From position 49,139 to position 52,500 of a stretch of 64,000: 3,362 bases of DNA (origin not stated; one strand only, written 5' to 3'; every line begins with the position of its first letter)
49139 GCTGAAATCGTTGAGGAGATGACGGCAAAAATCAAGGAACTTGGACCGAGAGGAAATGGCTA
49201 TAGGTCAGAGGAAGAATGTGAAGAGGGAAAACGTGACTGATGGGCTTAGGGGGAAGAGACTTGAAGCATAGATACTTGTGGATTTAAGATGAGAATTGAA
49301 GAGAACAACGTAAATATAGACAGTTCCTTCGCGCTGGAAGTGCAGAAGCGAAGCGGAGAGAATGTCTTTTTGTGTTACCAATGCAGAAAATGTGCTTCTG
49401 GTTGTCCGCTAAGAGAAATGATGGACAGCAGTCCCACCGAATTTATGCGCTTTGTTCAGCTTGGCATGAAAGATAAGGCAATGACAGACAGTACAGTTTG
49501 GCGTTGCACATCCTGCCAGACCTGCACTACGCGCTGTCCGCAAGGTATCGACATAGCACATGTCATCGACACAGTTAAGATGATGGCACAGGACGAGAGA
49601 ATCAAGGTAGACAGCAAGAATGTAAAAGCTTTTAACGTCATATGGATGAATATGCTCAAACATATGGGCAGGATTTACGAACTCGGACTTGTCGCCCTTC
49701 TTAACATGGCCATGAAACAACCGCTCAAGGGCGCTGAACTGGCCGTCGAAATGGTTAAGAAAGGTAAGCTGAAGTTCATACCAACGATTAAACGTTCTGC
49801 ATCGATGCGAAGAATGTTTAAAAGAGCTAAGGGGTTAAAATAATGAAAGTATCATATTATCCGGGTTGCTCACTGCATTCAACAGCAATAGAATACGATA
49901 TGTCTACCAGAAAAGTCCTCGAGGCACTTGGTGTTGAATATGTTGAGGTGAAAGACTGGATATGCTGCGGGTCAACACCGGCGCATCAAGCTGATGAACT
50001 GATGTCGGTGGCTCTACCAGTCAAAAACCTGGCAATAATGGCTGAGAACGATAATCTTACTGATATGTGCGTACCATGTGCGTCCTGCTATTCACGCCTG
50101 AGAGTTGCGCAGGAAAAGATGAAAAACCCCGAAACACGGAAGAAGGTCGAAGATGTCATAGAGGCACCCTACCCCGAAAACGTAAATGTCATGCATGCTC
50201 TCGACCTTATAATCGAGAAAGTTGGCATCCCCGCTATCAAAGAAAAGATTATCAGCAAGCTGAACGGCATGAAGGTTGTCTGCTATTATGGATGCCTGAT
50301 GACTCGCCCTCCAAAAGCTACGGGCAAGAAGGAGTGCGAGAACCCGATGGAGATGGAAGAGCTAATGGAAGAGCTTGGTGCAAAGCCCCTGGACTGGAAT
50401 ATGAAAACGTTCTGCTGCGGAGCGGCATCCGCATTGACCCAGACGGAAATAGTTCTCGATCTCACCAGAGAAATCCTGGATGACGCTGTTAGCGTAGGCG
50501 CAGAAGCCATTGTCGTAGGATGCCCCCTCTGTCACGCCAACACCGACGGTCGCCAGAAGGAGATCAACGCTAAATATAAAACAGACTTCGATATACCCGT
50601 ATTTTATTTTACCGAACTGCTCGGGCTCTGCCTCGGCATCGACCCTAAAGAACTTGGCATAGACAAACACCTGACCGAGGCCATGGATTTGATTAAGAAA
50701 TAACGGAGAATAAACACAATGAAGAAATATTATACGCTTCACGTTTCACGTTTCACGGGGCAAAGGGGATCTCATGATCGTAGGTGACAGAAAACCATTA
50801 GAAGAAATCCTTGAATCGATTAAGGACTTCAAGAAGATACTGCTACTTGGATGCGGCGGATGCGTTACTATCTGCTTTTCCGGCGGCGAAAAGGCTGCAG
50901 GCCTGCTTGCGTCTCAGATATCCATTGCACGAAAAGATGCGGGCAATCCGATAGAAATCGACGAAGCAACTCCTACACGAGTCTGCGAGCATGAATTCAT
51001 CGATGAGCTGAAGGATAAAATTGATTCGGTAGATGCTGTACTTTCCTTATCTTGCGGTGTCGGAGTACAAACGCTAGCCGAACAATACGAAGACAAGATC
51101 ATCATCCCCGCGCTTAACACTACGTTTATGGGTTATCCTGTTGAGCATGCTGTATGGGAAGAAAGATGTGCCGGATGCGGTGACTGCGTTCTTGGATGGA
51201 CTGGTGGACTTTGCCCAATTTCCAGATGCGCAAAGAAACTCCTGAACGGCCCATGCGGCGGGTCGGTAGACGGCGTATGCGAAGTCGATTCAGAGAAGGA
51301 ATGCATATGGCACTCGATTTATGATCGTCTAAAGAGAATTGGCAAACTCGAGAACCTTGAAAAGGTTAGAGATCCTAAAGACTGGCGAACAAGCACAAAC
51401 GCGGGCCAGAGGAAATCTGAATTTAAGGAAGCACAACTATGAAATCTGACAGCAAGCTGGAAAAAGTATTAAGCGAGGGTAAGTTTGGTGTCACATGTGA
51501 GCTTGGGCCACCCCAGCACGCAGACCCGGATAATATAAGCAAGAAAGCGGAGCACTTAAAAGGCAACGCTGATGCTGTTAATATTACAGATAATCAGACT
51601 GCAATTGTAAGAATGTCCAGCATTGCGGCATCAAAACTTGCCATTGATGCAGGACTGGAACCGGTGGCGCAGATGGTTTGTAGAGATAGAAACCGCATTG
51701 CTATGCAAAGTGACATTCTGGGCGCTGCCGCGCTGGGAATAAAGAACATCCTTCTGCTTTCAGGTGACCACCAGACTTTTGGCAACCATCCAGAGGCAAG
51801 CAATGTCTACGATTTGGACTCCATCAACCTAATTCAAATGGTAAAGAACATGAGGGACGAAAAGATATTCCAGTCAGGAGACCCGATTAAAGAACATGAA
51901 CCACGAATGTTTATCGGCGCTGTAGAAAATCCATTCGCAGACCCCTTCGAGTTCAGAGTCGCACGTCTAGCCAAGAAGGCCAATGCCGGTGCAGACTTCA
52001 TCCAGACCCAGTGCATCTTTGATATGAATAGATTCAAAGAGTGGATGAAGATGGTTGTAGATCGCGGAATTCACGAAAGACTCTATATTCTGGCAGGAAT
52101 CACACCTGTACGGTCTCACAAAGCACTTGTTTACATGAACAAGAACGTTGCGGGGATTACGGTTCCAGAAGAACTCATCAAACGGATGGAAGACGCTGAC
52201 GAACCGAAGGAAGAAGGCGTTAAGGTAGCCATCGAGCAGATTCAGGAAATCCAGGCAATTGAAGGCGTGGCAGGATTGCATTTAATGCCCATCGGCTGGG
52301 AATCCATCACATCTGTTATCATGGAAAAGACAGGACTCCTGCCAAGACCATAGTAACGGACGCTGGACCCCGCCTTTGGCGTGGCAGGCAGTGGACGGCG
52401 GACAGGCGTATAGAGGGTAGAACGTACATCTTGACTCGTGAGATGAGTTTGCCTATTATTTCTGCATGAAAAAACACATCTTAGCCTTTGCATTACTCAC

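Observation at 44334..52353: Giant HdrA-GltD-HdrA fusion (HdrL-like) in an hdrL-mvhD-hdrC-hdrB-metV-metF operon: candidate NAD(P)H-linked methylene-THF reductase module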

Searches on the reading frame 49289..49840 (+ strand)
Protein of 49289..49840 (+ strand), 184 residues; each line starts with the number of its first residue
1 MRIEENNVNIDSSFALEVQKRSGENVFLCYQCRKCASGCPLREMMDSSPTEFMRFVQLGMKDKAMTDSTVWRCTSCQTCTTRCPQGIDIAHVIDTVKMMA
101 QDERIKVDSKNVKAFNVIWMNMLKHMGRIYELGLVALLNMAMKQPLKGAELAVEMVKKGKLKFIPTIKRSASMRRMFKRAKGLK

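Call 5: search_protein_families(library=pfam, proteins=[window:49289-49840:+], max_evalue=0.01)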
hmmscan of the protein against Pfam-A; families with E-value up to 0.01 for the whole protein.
window:49289-49840:+ (184 aa): 11 families
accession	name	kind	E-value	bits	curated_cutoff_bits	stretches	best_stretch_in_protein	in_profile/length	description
PF13534.11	Fer4_17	-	1.1e-10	42.3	22.2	1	29-88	2-61/61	4Fe-4S dicluster domain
PF13187.11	Fer4_9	-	5.7e-10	39.5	27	1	29-86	2-50/52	4Fe-4S dicluster domain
PF13183.11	Fer4_8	-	2.6e-09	37.9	27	1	29-87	5-68/68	4Fe-4S dicluster domain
PF12838.12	Fer4_7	-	2e-06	28.6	27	1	29-87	2-52/52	4Fe-4S dicluster domain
PF13237.11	Fer4_10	-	1.3e-05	25.5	25.5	2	27-84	7-53/53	4Fe-4S dicluster domain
PF14697.11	Fer4_21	-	6.3e-05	23.5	35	0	63-85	31-53/59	4Fe-4S dicluster domain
PF14691.11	Fer4_20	-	0.00068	19.9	25.8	1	58-107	10-60/113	Dihydroprymidine dehydrogenase domain II, 4Fe-4S cluster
PF25160.1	LdpA_Fe-S-bd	-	0.00094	19.3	27.6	0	27-45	26-44/49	LdpA Fe-S cluster-binding domain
PF13484.11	Fer4_16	-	0.0017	19.6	30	0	29-85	2-65/66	4Fe-4S double cluster binding domain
PF12797.12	Fer4_2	-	0.0066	16.8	24.5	0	71-84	8-21/22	4Fe-4S binding domain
PF13746.11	Fer4_18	-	0.0087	16.7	27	0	66-91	54-79/114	4Fe-4S dicluster domain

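Call 6: search_protein_families(library=ncbifam, proteins=[window:49289-49840:+], max_evalue=0.001)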
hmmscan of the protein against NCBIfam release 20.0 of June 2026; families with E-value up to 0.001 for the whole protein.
window:49289-49840:+ (184 aa): 21 families
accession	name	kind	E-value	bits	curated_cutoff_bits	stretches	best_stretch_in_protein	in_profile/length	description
NF038018.1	qmoC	equivalog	3.8e-19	69.4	300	1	11-106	2-97/360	quinone-interacting membrane-bound oxidoreductase complex subunit QmoC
TIGR03290.1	CoB_CoM_SS_C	equivalog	3e-17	62.9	160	1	28-110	3-86/144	CoB--CoM heterodisulfide reductase subunit C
NF041890.1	hdrC_Methbact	equivalog_domain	1.1e-13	51.2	270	1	2-116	4-115/192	ferredoxin:CoB-CoM heterodisulfide reductase subunit HdrC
NF041779.1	hetero_SS_HdrC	equivalog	4.5e-12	45.8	350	1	28-110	32-113/198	ferredoxin:CoB-CoM heterodisulfide reductase subunit HdrC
NF042952.1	MFR_FeS_SdhB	equivalog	1.3e-10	40.9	600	1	63-163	194-292/320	8-methylmenaquinol:fumarate reductase iron-sulfur subunit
NF008369.0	PRK11168.1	equivalog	2.9e-10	39.6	278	1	28-143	12-122/401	anaerobic glycerol-3-phosphate dehydrogenase subunit C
NF004898.0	PRK06259.1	equivalog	2.1e-09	36.6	385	1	24-110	131-226/488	fumarate reductase (CoM/CoB) subunit TfrB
TIGR00384.1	dhsB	subfamily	2.4e-07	30.4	88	1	63-97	188-222/222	succinate dehydrogenase and fumarate reductase iron-sulfur protein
NF009226.0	PRK12576.1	equivalog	6.7e-07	28.9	344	1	64-173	201-307/317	succinate dehydrogenase/fumarate reductase iron-sulfur subunit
NF009227.0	PRK12577.1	equivalog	2e-06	26.7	349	1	66-163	204-304/330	succinate dehydrogenase/fumarate reductase iron-sulfur subunit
NF004616.0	PRK05950.1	subfamily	2.1e-06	27.1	228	1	24-101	144-234/238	succinate dehydrogenase iron-sulfur subunit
TIGR01945.1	rnfC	subfamily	4.7e-06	25.4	245.95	1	23-101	359-432/435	RnfABCDGE type electron transport complex subunit C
TIGR04105.1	FeFe_hydrog_B1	subfamily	1.7e-05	23.7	450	1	25-106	140-225/462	monomeric [FeFe] hydrogenase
NF045663.1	diclust_near_Sec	equivalog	2.1e-05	22.9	530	1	31-101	310-384/759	pyridine nucleotide-disulfide oxidoreductase/dicluster-binding protein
TIGR03379.1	glycerol3P_GlpC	equivalog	2.5e-05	23.2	279.9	1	29-117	7-96/397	anaerobic glycerol-3-phosphate dehydrogenase subunit GlpC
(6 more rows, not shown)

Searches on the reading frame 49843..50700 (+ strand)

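Call 5: search_protein_families(library=pfam, proteins=[window:49843-50700:+], max_evalue=0.01)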
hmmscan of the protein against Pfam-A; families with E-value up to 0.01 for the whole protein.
window:49843-50700:+ (286 aa): 1 family
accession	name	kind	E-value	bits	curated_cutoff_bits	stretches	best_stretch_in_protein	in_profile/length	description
PF02754.22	CCG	-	8.4e-21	74.3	20.6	2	3-86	1-84/85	Cysteine-rich domain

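Call 6: search_protein_families(library=ncbifam, proteins=[window:49843-50700:+], max_evalue=0.001)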
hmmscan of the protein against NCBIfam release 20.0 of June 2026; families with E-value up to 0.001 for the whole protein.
window:49843-50700:+ (286 aa): 6 families
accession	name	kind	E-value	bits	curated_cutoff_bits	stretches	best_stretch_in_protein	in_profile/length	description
TIGR03288.1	CoB_CoM_SS_B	equivalog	1e-51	176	345.15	1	3-286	2-289/290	CoB--CoM heterodisulfide reductase subunit B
NF042965.1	MFR_anch_SdhE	equivalog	1.3e-41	143.1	500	1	3-282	3-280/282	8-methylmenaquinol:fumarate reductase membrane anchor subunit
NF041780.1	hetero_SS_HdrB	equivalog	4.9e-24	85.2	450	1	19-286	22-304/304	ferredoxin:CoB-CoM heterodisulfide reductase subunit HdrB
NF045670.1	quin_L_LdhH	equivalog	5e-13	48.2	800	1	1-241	467-692/706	L-lactate dehydrogenase (quinone) large subunit LdhH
NF004898.0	PRK06259.1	equivalog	1.4e-09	37.2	385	1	1-246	262-472/488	fumarate reductase (CoM/CoB) subunit TfrB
NF008434.0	PRK11274.1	equivalog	2.3e-06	26.8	333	0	5-53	172-220/409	glycolate oxidase subunit GlcF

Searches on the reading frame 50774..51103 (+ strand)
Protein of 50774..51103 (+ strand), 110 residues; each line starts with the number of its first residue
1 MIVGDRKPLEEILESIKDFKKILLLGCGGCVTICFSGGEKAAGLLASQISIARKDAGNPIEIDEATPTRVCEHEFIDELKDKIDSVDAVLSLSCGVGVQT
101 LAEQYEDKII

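Call 73: search_protein_families(library=pfam, proteins=[window:50774-51103:+], max_evalue=10)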
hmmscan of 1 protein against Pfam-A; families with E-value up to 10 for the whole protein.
window:50774-51103:+ (110 aa): 0 families

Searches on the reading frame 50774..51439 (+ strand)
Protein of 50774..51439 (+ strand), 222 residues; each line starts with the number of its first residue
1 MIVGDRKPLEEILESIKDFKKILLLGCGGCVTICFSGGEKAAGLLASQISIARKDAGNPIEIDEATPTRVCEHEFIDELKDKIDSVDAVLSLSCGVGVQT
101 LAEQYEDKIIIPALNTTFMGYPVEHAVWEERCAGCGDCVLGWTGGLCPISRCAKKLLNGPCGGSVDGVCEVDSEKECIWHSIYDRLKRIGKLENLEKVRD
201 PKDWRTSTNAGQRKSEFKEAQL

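Call 5: search_protein_families(library=pfam, proteins=[window:50774-51439:+], max_evalue=0.01)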
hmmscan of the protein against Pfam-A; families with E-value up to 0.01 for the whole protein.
window:50774-51439:+ (222 aa): 3 families
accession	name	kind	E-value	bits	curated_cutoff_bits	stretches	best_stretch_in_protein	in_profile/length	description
PF12225.13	DUF5981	-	6.7e-38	128.7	23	1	111-205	1-95/95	Methylene-tetrahydrofolate reductase C terminal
PF25160.1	LdpA_Fe-S-bd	-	0.0031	17.7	27.6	0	124-150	20-41/49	LdpA Fe-S cluster-binding domain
PF12838.12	Fer4_7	-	0.0063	17.4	27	0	26-139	4-45/52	4Fe-4S dicluster domain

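Call 6: search_protein_families(library=ncbifam, proteins=[window:50774-51439:+], max_evalue=0.001)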
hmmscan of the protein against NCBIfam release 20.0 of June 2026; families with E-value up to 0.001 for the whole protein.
window:50774-51439:+ (222 aa): 0 families

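Call 20: search_solved_structures(query=window:50774-51439:+, max_evalue=0.01)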
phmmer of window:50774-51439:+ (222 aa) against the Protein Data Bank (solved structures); distinct sequences matched with E-value up to 0.01: 0.

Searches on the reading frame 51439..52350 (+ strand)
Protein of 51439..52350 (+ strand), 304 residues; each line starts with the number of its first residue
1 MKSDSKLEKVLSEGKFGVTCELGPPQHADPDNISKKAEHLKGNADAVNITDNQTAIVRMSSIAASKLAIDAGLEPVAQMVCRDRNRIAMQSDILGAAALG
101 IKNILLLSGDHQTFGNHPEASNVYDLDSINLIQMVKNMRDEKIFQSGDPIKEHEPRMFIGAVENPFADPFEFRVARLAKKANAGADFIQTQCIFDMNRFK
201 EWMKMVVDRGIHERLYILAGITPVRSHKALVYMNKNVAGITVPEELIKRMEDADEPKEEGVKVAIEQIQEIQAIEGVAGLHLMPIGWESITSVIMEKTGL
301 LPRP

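Call 5: search_protein_families(library=pfam, proteins=[window:51439-52350:+], max_evalue=0.01)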
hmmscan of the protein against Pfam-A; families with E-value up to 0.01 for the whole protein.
window:51439-52350:+ (304 aa): 1 family
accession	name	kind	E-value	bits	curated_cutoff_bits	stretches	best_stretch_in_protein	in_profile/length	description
PF02219.23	MTHFR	-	2.2e-41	142.5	24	1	6-299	1-287/287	Methylenetetrahydrofolate reductase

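Call 6: search_protein_families(library=ncbifam, proteins=[window:51439-52350:+], max_evalue=0.001)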
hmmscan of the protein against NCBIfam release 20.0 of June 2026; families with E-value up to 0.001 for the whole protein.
window:51439-52350:+ (304 aa): 4 families
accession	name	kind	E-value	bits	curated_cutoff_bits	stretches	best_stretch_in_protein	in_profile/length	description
NF006396.0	PRK08645.1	equivalog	5.5e-69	232.8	453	1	3-284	310-587/611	bifunctional homocysteine S-methyltransferase/methylenetetrahydrofolate reductase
TIGR00676.1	fadh2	equivalog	5.3e-27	94.9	293.7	1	21-297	4-273/275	methylenetetrahydrofolate reductase [NAD(P)H]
TIGR00677.1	fadh2_euk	equivalog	7e-22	78.1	310.05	1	60-302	47-279/281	methylenetetrahydrofolate reductase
NF006950.0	PRK09432.1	equivalog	2.7e-09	36.7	382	1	38-295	49-287/296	methylenetetrahydrofolate reductase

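Call 19: search_solved_structures(query=window:51439-52350:+, max_evalue=0.00001)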
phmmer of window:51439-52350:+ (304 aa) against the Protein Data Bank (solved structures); distinct sequences matched with E-value up to 0.00001: 8.
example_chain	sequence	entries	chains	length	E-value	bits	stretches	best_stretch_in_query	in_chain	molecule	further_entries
6fcx_A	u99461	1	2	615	8.9e-15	58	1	61-300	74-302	Methylenetetrahydrofolate reductase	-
8qa4_A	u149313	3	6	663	1.1e-14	57.7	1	61-300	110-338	Methylenetetrahydrofolate reductase (NADPH)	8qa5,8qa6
1v93_A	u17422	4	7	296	6.5e-14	55.2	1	21-302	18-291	5,10-Methylenetetrahydrofolate reductase | Methylenetetrahydrofolate reductase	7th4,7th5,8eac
3apt_A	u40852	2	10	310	7.8e-14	54.9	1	21-302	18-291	Methylenetetrahydrofolate reductase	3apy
6fnu_A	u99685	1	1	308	1.4e-09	41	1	77-292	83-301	Methylenetetrahydrofolate reductase 1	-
8uy2_A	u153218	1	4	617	1.9e-08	37.2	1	172-304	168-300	Methylenetetrahydrofolate reductase-like protein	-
8uy1_D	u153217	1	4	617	2.1e-08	37.1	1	172-304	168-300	Methylenetetrahydrofolate reductase-like protein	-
7rml_A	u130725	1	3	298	6.8e-06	28.8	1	165-302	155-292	5,10-methylenetetrahydrofolate reductase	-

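Call 65: list_cluster_members(proteins=[P0001, window:51439-52350:+, window:42003-44120:-])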
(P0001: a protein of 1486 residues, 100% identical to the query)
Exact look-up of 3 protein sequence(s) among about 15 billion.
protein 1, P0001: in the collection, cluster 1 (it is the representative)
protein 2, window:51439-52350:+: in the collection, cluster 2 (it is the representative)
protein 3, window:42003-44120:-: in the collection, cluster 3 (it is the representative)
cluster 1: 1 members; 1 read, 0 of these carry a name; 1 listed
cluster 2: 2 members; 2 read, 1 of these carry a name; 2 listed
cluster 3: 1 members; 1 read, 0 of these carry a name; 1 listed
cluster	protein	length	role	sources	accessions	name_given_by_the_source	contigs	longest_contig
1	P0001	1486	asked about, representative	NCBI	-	-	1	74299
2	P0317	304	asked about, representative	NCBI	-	-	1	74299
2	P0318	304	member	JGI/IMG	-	methylenetetrahydrofolate reductase (NADPH)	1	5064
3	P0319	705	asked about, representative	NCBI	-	-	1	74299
